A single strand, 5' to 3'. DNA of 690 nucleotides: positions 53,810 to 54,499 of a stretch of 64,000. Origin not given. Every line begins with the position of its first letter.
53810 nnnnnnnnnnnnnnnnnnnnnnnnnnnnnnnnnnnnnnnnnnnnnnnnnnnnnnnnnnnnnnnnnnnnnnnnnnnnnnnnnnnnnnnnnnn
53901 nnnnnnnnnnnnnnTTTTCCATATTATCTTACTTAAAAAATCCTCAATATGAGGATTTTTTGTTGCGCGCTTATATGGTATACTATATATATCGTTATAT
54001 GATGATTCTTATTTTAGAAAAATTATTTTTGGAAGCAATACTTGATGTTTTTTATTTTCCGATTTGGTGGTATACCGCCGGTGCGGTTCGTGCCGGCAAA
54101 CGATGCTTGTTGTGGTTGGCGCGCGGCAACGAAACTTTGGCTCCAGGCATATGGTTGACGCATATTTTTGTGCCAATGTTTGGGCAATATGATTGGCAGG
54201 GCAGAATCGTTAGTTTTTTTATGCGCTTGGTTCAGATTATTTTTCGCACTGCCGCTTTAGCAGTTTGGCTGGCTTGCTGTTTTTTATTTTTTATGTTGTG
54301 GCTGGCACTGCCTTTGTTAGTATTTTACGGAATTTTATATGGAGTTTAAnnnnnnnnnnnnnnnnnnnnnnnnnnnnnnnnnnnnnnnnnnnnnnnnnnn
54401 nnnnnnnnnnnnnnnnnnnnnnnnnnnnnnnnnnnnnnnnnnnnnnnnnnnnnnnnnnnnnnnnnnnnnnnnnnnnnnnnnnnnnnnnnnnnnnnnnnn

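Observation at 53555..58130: Remodelled dcw-type cluster: no ftsI/ftsW/mur ligases between ftsL-like and mraY-like genes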

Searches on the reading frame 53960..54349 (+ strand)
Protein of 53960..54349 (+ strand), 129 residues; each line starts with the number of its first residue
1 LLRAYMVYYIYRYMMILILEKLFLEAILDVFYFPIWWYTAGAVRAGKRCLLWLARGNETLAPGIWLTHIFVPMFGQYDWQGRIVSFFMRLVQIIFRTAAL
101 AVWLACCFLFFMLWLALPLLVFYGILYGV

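Call 6: search_protein_families(library=pfam, proteins=[window:53960-54349:+], max_evalue=0.01)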
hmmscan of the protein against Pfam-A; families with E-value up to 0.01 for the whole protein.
window:53960-54349:+ (129 aa): 0 families

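Call 7: search_protein_families(library=ncbifam, proteins=[window:53960-54349:+], max_evalue=0.01)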
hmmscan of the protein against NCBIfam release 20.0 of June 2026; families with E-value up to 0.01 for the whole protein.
window:53960-54349:+ (129 aa): 0 families

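Call 35: search_protein_families(library=ncbifam, proteins=[window:53960-54349:+], max_evalue=0.01)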
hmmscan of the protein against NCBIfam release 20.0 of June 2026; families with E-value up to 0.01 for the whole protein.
window:53960-54349:+ (129 aa): 0 families

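Call 46: find_homologous_proteins(query=A3, max_evalue=0.001)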
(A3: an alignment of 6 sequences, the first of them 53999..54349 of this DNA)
Query A3 (6 sequences) (116 aa, profile of the alignment): 2174 proteins with E <= 0.001 among 3023 candidates; the best 120 are listed.
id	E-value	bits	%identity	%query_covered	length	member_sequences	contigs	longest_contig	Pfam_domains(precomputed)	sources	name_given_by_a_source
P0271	7.7e-49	182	60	97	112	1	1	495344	-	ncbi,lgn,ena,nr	ncbi:MAG: Uncharacterized protein G01um101413_153 [Parcubacteria group bacterium Gr01-1014_13]|nr:MA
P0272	1.0e-47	179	100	100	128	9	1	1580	-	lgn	-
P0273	1.1e-47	179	61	98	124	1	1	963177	-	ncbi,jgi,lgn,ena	ncbi:MAG: hypothetical protein WC526_03020 [Patescibacteria group bacterium]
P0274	1.7e-47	178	64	97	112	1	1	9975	-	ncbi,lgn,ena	-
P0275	2.2e-47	178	62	97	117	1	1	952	-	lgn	-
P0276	4.8e-47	177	62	100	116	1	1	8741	-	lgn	-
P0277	7.0e-47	176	66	97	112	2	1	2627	-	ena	-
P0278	1.0e-46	176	63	97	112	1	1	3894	-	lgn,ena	-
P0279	1.5e-46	175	65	100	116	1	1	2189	-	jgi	jgi:hypothetical protein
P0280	1.6e-46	175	63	97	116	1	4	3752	-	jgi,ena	-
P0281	1.9e-46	175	63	97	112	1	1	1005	-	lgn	-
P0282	2.1e-46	175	61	97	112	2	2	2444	-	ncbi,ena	-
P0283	3.1e-46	174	59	100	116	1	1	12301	-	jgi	jgi:hypothetical protein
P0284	3.2e-46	174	58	97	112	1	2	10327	-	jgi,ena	jgi:hypothetical protein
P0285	4.2e-46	174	60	97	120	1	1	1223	-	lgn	-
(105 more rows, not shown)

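Call 49: find_related_loci(query=A3, collection=metagenome_contigs, flank=10000)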
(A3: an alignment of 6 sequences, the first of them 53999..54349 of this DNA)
Query A3 (116 aa) in metagenome_contigs; peptide patterns used: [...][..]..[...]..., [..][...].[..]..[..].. (x = any residue, [..] = any of these).
600 stretches matched a pattern (row limit reached: there are more); 515 encode a relative of the query (tblastn E <= 1e-3); the best 80 are kept; 80 distinct loci.
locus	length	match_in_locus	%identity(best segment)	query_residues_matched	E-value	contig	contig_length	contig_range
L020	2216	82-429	70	1-116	6e-47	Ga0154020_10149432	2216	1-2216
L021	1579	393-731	64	1-113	6e-45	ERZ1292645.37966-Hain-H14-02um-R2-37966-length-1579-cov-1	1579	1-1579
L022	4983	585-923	64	1-113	1e-43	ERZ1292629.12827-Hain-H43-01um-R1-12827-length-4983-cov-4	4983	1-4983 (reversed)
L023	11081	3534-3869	63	1-112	6e-43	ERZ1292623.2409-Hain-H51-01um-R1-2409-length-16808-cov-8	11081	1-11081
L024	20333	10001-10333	61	1-111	1e-42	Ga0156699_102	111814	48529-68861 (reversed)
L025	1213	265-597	61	1-111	2e-44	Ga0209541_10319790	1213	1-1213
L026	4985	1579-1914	64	1-112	7e-43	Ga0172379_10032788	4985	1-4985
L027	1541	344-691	56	1-116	5e-43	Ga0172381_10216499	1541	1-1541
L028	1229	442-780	61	1-113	1e-43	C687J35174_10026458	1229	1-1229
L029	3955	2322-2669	53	1-116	8e-42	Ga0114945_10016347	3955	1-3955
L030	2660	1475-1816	60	1-114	8e-42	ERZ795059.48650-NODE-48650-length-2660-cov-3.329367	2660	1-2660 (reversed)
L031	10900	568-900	58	1-111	1e-40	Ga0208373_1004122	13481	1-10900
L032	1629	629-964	56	1-112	4e-41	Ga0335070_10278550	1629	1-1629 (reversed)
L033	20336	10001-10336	54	1-112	2e-40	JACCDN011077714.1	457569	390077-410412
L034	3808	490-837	58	1-116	1e-40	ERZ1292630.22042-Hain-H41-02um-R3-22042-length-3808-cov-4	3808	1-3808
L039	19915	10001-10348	53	1-116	3e-40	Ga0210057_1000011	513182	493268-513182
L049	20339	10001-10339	56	1-113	9e-39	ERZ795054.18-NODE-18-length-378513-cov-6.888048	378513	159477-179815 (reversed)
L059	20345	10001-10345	54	1-115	2e-36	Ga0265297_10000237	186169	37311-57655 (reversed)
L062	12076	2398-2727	57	1-110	2e-35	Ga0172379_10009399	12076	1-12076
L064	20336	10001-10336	53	1-112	2e-35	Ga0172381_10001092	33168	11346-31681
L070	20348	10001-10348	49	1-116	3e-34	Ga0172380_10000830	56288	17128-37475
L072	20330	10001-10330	51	1-110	8e-34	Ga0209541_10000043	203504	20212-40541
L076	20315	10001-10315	50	12-116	2e-33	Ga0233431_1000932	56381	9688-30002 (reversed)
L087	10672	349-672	57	3-110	1e-32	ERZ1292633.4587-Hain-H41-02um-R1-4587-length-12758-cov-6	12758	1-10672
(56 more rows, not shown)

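Call 52: search_protein_families(library=pfam, proteins=[L039:13256-13609:+, L039:13613-14719:+, L039:14819-15895:+, L049:13479-14585:+, L059:13490-14593:+, L064:13484-14596:+, L072:13125-14201:+, L070:13220-14182:+, L076:13929-15056:+, L087:3622-5274:+], max_evalue=0.001)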
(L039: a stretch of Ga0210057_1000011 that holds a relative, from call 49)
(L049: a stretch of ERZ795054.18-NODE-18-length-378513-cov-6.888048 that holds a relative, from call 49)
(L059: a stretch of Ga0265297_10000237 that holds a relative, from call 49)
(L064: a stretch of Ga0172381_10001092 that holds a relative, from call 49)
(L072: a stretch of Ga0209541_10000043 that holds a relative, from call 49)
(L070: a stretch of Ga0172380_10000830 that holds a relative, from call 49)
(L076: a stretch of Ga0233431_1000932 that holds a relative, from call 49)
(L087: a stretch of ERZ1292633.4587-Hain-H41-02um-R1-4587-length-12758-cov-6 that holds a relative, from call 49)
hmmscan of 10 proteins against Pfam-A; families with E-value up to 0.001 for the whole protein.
L039:13256-13609:+ (117 aa): 0 families

L039:13613-14719:+ (368 aa): 1 family
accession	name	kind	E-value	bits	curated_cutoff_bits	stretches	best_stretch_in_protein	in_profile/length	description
PF01098.24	FTSW_RODA_SPOVE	-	6.9e-93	311.9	26.4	1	15-367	4-353/356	Cell cycle protein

L039:14819-15895:+ (358 aa): 2 families
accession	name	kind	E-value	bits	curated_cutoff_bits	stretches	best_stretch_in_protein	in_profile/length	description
PF10432.14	bact-PGI_C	-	1.6e-29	103.3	24.5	1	207-356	2-151/151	Bacterial phospho-glucose isomerase C-terminal SIS domain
PF01380.27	SIS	-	1.3e-08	35.2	25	1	50-137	5-98/131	SIS domain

L049:13479-14585:+ (368 aa): 1 family
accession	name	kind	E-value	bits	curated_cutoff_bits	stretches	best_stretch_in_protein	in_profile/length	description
PF01098.24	FTSW_RODA_SPOVE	-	2.9e-96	323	26.4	1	14-367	3-353/356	Cell cycle protein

L059:13490-14593:+ (367 aa): 1 family
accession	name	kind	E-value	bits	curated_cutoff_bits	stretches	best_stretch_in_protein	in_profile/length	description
PF01098.24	FTSW_RODA_SPOVE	-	3.4e-97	326.1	26.4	1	17-367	6-353/356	Cell cycle protein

L064:13484-14596:+ (370 aa): 1 family
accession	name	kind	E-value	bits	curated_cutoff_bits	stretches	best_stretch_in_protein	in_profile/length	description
PF01098.24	FTSW_RODA_SPOVE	-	7.7e-87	292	26.4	1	14-367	4-355/356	Cell cycle protein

L072:13125-14201:+ (358 aa): 1 family
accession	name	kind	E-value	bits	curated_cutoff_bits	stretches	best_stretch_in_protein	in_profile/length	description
PF01757.29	Acyl_transf_3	-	2.2e-26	93.1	31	1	43-337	2-324/326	Acyltransferase domain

L070:13220-14182:+ (320 aa): 1 family
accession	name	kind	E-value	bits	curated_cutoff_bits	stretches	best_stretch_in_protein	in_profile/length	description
PF04294.18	VanW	-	2.9e-39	134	27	1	105-237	2-129/130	VanW like protein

L076:13929-15056:+ (375 aa): 1 family
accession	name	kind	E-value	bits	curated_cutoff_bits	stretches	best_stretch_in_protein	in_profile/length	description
PF00953.26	Glycos_transf_4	-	1.7e-27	96.8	27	1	86-261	2-159/160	Glycosyl transferase family 4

L087:3622-5274:+ (550 aa): 4 families
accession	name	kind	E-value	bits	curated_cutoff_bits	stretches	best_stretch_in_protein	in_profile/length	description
PF00145.23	DNA_methylase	-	1.7e-110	369.9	22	1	217-512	1-322/324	C-5 cytosine-specific DNA methylase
PF00717.28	Peptidase_S24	-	4.5e-26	91.3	23.3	1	86-199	2-116/116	Peptidase S24-like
PF01726.22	LexA_DNA_bind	-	9.6e-11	41.8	23.7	1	10-68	1-60/65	LexA DNA binding domain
PF18809.6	PBECR1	-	0.00073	20.4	27.6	0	29-86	24-81/104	phage-Barnase-EndoU-ColicinE5/D-RelE like nuclease1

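Call 64: predict_structure(alignment_id=A4)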
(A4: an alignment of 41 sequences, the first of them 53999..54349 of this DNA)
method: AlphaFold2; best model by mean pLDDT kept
length: 116 residues; sequences in the alignment: 41
mean_pLDDT: 91.8   pTM: 0.67
mean pLDDT of the five models: 91.8, 90.7, 89.4, 88.6, 87.4
residues with pLDDT >= 90: 88; 70-90: 28; 50-70: 0; < 50: 0
segments of 3 or more residues with pLDDT < 50: none
pLDDT, mean of each block of 10 residues (from residue 1): 92 91 94 93 89 87 89 93 94 95 93 91
secondary structure, 60 per line:
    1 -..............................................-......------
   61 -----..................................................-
elements in order: H2-47 H49-54 H66-115

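Call 66: search_protein_families(library=pfam, proteins=[L039:13256-13609:+], max_evalue=10)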
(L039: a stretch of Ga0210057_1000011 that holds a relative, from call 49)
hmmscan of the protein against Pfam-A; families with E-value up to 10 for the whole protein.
L039:13256-13609:+ (117 aa): 3 families
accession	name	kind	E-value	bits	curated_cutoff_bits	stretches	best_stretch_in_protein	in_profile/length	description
PF18936.5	DUF5684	-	0.0021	19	27.4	1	47-104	8-68/81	Family of unknown function (DUF5684)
PF13273.12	DUF4064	-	0.21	12.3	32.1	1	19-103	10-100/102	Protein of unknown function (DUF4064)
PF00335.26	Tetraspanin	-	1.1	9.4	32.1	1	21-113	16-98/225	Tetraspanin family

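Call 75: search_protein_families(library=pfam, proteins=[L062:5584-6294:-, L062:6706-7071:+, L062:7087-8193:+, L062:8216-8596:+, L062:8611-9708:+, L062:9711-10541:-, L062:10600-11181:+, L070:719-2494:+, L070:3740-6340:+, L070:6423-7844:+], max_evalue=0.001)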
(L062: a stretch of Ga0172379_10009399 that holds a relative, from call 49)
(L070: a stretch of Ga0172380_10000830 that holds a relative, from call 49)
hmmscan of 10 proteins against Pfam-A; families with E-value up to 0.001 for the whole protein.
L062:5584-6294:- (236 aa): 4 families
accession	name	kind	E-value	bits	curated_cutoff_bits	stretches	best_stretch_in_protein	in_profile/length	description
PF05050.19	Methyltransf_21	-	5.3e-23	82.5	22.7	1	54-213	1-172/173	Methyltransferase FkbM domain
PF02475.24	TRM5-TYW2_MTfase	-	1.1e-05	25.8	28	1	52-100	40-88/164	TRM5/TYW2 methyltransferase domain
PF05575.17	V_cholerae_RfbT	-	1.4e-05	25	27.9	1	52-192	83-222/286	Vibrio cholerae RfbT protein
PF05175.20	MTS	-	0.0007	19.7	23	0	46-112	29-95/170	Methyltransferase small domain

L062:6706-7071:+ (121 aa): 0 families

L062:7087-8193:+ (368 aa): 1 family
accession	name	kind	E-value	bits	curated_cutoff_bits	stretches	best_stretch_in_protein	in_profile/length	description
PF01098.24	FTSW_RODA_SPOVE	-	4.7e-98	328.9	26.4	1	16-367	6-353/356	Cell cycle protein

L062:8216-8596:+ (126 aa): 2 families
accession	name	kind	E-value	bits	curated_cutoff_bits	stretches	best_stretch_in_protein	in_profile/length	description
PF05635.17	23S_rRNA_IVP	-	3.6e-21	75.8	33.8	1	21-116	10-105/106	23S rRNA-intervening sequence protein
PF22296.2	bAvd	-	8.1e-05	23.5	40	1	27-118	14-103/107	bAvd-like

L062:8611-9708:+ (365 aa): 2 families
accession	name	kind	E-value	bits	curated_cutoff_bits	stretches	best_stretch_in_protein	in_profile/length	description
PF03033.26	Glyco_transf_28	-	2.5e-26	92.8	26.2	1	10-148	1-137/139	Glycosyltransferase family 28 N-terminal domain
PF04101.22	Glyco_tran_28_C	-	1.9e-25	90.2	22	1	195-335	1-146/166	Glycosyltransferase family 28 C-terminal domain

L062:9711-10541:- (276 aa): 0 families

L062:10600-11181:+ (193 aa): 1 family
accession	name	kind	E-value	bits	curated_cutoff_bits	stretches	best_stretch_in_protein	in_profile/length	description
PF01871.22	AMMECR1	-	1.1e-52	178.3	25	1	16-188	2-167/168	AMMECR1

L070:719-2494:+ (591 aa): 2 families
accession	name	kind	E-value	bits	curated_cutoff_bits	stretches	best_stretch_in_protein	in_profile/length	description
PF00905.27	Transpeptidase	-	1.9e-74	251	22.1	1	270-578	2-298/299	Penicillin binding protein transpeptidase domain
PF03717.20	PBP_dimer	-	1.8e-14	55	24.4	1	67-223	4-174/180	Penicillin-binding Protein dimerisation domain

L070:3740-6340:+ (866 aa): 16 families
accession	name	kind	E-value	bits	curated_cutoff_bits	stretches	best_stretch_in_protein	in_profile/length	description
PF17760.6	UvrA_inter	-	4.4e-29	101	23.3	1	138-244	4-106/109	UvrA interaction domain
PF00005.33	ABC_tran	-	6.8e-23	82.2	25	1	703-785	62-137/137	ABC transporter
PF02463.25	SMC_N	-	9.5e-12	45.2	40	0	677-826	124-209/220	RecF/RecN/SMC N terminal domain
PF13304.12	AAA_21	-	5.4e-08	33.7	27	0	763-809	247-293/304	AAA domain, putative AbiEii toxin, Type IV TA system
PF13555.12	AAA_29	-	2.9e-07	30.6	27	0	553-575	17-39/61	P-loop containing region of AAA domain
PF03193.22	RsgA_GTPase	-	4.7e-07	30.2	30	0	536-591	85-138/174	RsgA GTPase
PF20720.3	nSTAND3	-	1.1e-05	25.6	27.2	0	558-604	17-64/155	Novel STAND NTPase 3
PF20703.3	nSTAND1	-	2.5e-05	24.6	27.1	0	11-43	19-51/379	Novel STAND NTPase 1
PF13191.12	AAA_16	-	5.2e-05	24.2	32.6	0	559-579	25-45/167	AAA ATPase domain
PF13671.12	AAA_33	-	6.1e-05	23.8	27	0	561-588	2-29/143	AAA domain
PF13401.12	AAA_22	-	9.2e-05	23.2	27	0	558-579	5-26/130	AAA domain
PF00684.25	DnaJ_CXXCXGXG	-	9.6e-05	23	32.7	0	663-693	17-50/65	DnaJ central domain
PF01583.26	APS_kinase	-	0.00024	21.6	21.1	0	26-43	3-20/152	Adenylylsulphate kinase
PF13238.12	AAA_18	-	0.00025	21.9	29.4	0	561-578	1-18/128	AAA domain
PF05729.18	NACHT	-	0.00041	20.7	26.7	0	559-583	1-25/167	NACHT domain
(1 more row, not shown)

L070:6423-7844:+ (473 aa): 3 families
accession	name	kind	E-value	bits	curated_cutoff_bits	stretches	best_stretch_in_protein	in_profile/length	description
PF08459.17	UvrC_RNaseH_dom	-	2.3e-40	138.5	22.3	1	304-462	9-159/159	UvrC RNAse H endonuclease domain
PF02151.25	UVR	-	2.7e-10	40.1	21.5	1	245-278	1-34/36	UvrB/uvrC motif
PF01541.30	GIY-YIG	-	4.6e-10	40.1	22.6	1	34-109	2-78/78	GIY-YIG catalytic domain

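Call 89: find_homologous_proteins(query=L039:13613-14719:+, max_evalue=1e-20)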
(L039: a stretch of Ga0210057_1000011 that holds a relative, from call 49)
Query L039:13613-14719:+ (368 aa): 6218 proteins with E <= 1e-20 among 8000 candidates; the best 120 are listed.
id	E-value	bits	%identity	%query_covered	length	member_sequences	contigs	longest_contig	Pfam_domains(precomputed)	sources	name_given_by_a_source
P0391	9.2e-234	794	100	100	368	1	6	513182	PF01098.25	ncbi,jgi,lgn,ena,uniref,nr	ncbi:MAG: putative lipid II flippase FtsW [Candidatus Magasanikbacteria bacterium CG10_big_fil_rev_8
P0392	3.4e-214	729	89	100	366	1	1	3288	PF01098.25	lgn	-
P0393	1.7e-192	658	78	100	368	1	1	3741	PF01098.25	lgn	-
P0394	1.0e-190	652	77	100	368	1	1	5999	PF01098.25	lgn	-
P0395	2.9e-163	562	68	99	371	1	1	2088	PF01098.25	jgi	jgi:cell division protein FtsW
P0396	9.0e-156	537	66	99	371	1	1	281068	PF01098.25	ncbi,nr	ncbi:MAG: putative lipid II flippase FtsW [Patescibacteria group bacterium]|nr:putative lipid II fli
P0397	9.4e-152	524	62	100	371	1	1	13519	PF01098.25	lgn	-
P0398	3.9e-150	518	61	99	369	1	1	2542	PF01098.25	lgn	-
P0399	6.0e-150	518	64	99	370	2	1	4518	PF01098.25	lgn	-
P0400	6.7e-149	514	64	98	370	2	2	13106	PF01098.25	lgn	-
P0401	7.1e-149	514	61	100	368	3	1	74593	PF01098.25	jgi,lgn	jgi:cell division protein FtsW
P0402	2.9e-148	512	62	100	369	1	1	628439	PF01098.25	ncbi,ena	-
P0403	4.9e-148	511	63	100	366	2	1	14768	PF01098.25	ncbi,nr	ncbi:putative lipid II flippase FtsW [Patescibacteria group bacterium]|nr:putative lipid II flippase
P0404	6.3e-148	511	63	98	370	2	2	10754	PF01098.25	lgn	-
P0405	2.1e-145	503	63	98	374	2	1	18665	PF01098.25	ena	-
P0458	4.2e-134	466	59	100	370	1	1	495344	PF01098.25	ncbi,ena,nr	ncbi:MAG: cell division protein FtsW [Parcubacteria group bacterium Gr01-1014_13]|nr:MAG: cell divis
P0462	1.8e-133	464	60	98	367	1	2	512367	PF01098.25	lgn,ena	-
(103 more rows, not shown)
